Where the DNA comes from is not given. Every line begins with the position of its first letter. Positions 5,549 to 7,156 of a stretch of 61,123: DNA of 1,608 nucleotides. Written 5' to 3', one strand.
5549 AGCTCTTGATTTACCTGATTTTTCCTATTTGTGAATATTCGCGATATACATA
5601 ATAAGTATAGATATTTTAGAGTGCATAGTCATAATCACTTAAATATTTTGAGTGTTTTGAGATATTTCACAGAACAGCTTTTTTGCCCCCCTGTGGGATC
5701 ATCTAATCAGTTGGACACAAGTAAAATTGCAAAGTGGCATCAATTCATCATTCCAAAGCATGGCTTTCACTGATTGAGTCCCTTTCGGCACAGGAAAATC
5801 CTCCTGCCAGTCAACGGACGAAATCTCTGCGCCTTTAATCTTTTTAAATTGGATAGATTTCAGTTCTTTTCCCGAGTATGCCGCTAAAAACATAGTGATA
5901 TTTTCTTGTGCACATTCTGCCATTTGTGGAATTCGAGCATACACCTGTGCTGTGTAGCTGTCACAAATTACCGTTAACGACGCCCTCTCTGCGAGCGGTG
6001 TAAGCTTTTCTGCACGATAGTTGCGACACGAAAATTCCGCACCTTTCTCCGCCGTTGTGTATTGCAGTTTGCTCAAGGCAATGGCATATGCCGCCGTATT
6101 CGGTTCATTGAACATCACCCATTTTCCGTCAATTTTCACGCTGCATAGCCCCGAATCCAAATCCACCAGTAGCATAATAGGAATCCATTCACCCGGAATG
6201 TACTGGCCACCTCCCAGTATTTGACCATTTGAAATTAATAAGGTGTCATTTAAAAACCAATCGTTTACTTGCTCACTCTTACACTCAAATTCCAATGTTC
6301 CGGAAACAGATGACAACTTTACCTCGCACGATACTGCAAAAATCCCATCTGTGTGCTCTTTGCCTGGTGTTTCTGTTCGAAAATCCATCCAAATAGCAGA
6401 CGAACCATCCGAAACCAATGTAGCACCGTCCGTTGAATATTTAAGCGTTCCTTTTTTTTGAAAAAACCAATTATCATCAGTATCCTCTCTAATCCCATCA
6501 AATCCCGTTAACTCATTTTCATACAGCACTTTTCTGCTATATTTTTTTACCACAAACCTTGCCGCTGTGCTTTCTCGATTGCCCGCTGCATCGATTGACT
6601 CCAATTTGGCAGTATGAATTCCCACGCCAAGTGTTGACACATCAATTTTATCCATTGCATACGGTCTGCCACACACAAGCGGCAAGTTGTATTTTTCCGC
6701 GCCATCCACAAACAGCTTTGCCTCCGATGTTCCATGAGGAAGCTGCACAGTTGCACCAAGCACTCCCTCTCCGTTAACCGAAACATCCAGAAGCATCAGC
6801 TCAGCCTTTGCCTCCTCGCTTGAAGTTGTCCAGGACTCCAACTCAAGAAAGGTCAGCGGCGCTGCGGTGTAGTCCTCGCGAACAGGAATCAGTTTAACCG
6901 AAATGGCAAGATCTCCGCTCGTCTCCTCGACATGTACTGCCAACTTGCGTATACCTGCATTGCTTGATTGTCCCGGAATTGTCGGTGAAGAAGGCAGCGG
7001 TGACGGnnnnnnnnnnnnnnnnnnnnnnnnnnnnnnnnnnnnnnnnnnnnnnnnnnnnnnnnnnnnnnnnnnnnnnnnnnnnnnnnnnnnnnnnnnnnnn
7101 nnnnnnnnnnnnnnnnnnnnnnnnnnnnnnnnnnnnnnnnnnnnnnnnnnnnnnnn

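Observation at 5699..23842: Six-gene SLH-anchored, LamG-rich surface locus with two giant heparinase II/III-fold paralogs and a divergent AraC regulator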

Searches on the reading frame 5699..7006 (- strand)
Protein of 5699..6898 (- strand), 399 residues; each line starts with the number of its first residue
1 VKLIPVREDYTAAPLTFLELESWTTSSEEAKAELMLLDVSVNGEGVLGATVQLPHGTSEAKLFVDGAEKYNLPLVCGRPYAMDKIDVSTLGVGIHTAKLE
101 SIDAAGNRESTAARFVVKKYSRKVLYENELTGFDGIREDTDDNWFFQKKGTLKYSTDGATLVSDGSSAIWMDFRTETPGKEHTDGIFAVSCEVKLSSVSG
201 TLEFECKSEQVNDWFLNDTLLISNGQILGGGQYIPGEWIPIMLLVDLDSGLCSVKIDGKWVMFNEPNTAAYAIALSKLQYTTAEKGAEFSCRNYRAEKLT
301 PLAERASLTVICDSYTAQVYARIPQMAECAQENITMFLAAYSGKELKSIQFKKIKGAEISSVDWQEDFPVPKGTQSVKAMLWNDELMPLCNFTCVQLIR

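Call 35: search_protein_families(library=pfam, proteins=[window:5699-6898:-], max_evalue=5)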
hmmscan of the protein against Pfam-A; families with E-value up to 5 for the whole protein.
window:5699-6898:- (399 aa): 0 families

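Call 84: predict_structure(alignment_id=A3)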
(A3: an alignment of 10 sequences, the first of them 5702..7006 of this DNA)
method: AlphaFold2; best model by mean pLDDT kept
length: 435 residues; sequences in the alignment: 10
mean_pLDDT: 79.6   pTM: 0.64
mean pLDDT of the five models: 79.6, 79.5, 79.2, 76.3, 75.9
residues with pLDDT >= 90: 153; 70-90: 193; 50-70: 28; < 50: 61
segments of 3 or more residues with pLDDT < 50: 1-33, 35-43, 51-65
pLDDT, mean of each block of 10 residues (from residue 1): 40 44 44 46 51 44 57 84 88 90 82 81 82 90 88 84 81 81 86 85 90 88 94 92 80 90 85 94 90 89 89 94 93 83 80 85 76 92 92 61 90 91 85 69
secondary structure, 60 per line:
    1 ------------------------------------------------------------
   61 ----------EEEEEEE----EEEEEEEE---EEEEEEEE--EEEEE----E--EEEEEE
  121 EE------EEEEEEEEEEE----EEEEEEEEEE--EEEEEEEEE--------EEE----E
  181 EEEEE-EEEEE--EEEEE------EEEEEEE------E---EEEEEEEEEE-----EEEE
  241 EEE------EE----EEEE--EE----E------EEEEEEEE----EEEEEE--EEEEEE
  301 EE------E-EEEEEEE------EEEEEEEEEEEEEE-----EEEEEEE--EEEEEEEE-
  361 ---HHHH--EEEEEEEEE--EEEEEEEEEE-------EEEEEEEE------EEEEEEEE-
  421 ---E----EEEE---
elements in order: E71-77 E82-89 E93-100 E103-107 E115-122 E129-139 E144-153 E156-164 E173-175 E180-185 E187-191 E194-198 E205-211 E222-231 E237-243 E256-259 E275-282 E287-292 E295-302 E311-317 E324-337 E343-349 E352-359 H364-367 E370-378 E381-390 E398-405 E412-419 E429-432

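Call 86: fold_search(model_id=the predicted structure, library=pdb)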
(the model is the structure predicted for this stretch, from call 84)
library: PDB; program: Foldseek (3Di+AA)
matches with E <= 10: 1576; with E <= 0.001: 170
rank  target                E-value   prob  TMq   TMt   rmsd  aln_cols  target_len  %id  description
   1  6fhj                  3.9e-08  1.00  0.23  0.12  18.7       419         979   12  Structural dynamics and catalytic properties of a multi-modular xanthanase, native. (released 2018-08-29)
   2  5mqr                  9.5e-08  1.00  0.29  0.13  19.9       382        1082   10  Sialidase BT_1020 (released 2017-03-22)
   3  4ccc_A                1.1e-06  1.00  0.26  0.19  23.3       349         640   10  STRUCTURE OF MOUSE GALACTOCEREBROSIDASE WITH 4NBDG: ENZYME-SUBSTRATE COMPLEX (released 2013-12-11)
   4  5nxb_A                1.9e-06  1.00  0.27  0.19  23.3       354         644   10  Mouse galactocerebrosidase in complex with saposin A (released 2017-05-24)
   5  2c26                  6.4e-06  1.00  0.22  0.35  11.9       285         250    9  Structural basis for the promiscuous specificity of the carbohydrate- binding modules from the beta-sandwich super famil (released 2005-10-18)
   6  3zr5_A                6.7e-06  1.00  0.26  0.19  23.2       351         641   10  STRUCTURE OF GALACTOCEREBROSIDASE FROM MOUSE (released 2011-09-28)
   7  7b2m_A                8.2e-06  1.00  0.17  0.12  19.9       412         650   10  Cryo-EM structure of complement C4b in complex with nanobody E3 (released 2022-03-02)
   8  5irb_A                8.2e-06  1.00  0.17  0.21  36.8       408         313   10  Structural insight into host cell surface retention of a 1.5-MDa bacterial ice-binding adhesin (released 2017-07-19)
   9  5jpm_A                1.0e-05  1.00  0.17  0.12  20.0       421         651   10  Structure of the complex of human complement C4 with MASP-2 rebuilt using iMDFF (released 2016-08-10)
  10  5irb_B                1.6e-05  1.00  0.17  0.22  35.5       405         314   11  Structural insight into host cell surface retention of a 1.5-MDa bacterial ice-binding adhesin (released 2017-07-19)
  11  1oq1_C                1.9e-05  1.00  0.27  0.49   7.7       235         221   11  Crystal Structure of Protein of Unknown Function with Galectin-like Fold from Bacillus subtilis (released 2003-09-23)
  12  7ad7_B                2.0e-05  0.96  0.16  0.12  25.3       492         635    9  Crystal structure of human complement C5 in complex with the K8 bovine knob domain peptide. (released 2021-03-10)
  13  1oq1_B                2.1e-05  1.00  0.28  0.51   7.6       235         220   11  Crystal Structure of Protein of Unknown Function with Galectin-like Fold from Bacillus subtilis (released 2003-09-23)
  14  5ho2                  2.3e-05  1.00  0.27  0.17   8.4       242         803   12  Crystal structure of AbnA (open conformation), a GH43 extracellular arabinanase from Geobacillus stearothermophilus (released 2017-02-01)
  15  3fha_A                2.4e-05  1.00  0.17  0.13  16.0       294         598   10  Structure of endo-beta-N-acetylglucosaminidase A (released 2009-04-28)
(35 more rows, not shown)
